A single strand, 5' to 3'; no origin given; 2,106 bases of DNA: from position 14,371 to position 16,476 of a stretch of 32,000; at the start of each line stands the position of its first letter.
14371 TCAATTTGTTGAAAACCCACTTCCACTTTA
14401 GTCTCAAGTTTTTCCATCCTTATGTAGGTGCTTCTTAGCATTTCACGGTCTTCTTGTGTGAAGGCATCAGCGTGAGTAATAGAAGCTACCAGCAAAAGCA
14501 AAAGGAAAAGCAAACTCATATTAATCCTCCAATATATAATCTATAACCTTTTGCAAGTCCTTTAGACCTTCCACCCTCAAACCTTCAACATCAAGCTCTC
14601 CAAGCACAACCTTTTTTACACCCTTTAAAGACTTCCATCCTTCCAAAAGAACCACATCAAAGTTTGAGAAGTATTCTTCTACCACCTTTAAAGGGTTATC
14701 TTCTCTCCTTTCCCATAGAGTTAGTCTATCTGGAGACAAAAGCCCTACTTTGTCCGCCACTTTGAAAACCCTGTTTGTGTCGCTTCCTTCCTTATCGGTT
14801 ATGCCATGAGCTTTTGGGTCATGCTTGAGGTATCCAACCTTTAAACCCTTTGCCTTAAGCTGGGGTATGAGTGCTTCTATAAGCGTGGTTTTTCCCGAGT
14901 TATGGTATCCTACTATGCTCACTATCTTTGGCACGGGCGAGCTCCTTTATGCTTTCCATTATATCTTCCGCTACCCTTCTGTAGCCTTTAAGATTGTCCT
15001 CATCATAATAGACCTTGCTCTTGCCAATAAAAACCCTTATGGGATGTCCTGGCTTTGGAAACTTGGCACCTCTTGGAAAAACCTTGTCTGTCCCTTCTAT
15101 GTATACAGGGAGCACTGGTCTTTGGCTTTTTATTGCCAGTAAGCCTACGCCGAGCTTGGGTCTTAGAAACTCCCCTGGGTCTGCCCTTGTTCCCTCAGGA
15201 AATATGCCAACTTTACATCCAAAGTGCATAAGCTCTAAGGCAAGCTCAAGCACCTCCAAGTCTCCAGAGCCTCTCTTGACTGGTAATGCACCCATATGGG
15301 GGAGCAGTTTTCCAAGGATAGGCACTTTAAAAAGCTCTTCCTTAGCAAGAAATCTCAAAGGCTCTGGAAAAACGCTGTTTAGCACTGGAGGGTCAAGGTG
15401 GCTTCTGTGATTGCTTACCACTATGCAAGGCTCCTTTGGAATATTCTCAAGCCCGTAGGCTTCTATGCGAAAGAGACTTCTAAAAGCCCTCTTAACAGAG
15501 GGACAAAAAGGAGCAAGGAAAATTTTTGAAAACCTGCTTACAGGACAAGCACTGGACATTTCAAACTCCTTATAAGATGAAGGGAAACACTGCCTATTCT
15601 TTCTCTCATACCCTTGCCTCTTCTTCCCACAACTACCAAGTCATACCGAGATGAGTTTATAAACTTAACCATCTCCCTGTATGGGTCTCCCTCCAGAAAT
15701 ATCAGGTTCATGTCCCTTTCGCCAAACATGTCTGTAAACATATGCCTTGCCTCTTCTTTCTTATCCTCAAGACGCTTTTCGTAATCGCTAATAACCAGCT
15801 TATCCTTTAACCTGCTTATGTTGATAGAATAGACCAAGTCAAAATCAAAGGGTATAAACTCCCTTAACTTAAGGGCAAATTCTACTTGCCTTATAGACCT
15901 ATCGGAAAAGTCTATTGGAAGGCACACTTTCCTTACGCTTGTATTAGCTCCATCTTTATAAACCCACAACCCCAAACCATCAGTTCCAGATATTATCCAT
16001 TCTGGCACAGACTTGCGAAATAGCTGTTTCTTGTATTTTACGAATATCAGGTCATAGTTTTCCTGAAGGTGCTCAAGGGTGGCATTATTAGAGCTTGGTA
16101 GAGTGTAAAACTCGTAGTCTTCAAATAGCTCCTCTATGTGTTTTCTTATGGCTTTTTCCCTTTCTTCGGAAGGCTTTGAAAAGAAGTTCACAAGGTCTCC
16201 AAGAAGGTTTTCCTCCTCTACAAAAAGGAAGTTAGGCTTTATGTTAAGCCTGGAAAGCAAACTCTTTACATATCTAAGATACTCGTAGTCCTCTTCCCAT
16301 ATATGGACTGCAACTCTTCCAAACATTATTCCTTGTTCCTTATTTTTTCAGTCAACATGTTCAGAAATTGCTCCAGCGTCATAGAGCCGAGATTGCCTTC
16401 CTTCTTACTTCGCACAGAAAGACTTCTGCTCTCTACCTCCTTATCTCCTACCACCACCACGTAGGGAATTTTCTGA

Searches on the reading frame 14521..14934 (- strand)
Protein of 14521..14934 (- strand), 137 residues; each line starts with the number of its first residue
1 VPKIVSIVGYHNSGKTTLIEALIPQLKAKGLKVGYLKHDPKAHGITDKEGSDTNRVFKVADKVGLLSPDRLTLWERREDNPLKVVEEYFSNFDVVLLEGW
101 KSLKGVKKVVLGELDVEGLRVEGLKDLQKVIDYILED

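Call 57: search_protein_families(library=pfam, proteins=[window:14521-14934:-], max_evalue=0.00001)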
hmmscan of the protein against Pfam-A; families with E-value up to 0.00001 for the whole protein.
window:14521-14934:- (137 aa): 1 family
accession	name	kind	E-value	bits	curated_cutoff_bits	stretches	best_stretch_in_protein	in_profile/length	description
PF03205.20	MobB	-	1e-23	84.1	26.6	1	4-110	1-109/133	Molybdopterin guanine dinucleotide synthesis protein B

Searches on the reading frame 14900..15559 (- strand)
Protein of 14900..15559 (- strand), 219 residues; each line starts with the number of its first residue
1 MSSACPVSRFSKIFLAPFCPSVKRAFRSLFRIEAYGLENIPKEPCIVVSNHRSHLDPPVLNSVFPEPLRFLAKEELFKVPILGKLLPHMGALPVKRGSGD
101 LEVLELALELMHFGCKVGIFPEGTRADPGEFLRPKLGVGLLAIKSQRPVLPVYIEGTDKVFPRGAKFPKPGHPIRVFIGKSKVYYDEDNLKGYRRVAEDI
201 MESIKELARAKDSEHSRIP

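Call 57: search_protein_families(library=pfam, proteins=[window:14900-15559:-], max_evalue=0.00001)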
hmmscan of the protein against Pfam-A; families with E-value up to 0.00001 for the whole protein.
window:14900-15559:- (219 aa): 1 family
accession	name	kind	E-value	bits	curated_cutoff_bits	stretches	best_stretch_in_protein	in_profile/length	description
PF01553.26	Acyltransferase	-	4.8e-32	111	23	1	31-154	1-131/132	Acyltransferase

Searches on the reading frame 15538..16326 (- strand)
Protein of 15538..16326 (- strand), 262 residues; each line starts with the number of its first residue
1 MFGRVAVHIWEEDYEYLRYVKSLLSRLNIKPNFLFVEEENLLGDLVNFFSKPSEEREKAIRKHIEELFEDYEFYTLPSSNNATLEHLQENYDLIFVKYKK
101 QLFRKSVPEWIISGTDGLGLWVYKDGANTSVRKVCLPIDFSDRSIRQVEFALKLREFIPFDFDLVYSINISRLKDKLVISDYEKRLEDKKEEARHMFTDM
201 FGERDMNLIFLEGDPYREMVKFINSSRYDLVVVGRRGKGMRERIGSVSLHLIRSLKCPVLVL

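Call 57: search_protein_families(library=pfam, proteins=[window:15538-16326:-], max_evalue=0.00001)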
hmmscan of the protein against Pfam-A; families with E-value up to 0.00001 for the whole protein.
window:15538-16326:- (262 aa): 1 family
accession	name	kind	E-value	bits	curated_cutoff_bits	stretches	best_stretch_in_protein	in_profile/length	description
PF00582.32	Usp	-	2.3e-15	57.8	24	1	132-261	3-139/141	Universal stress protein family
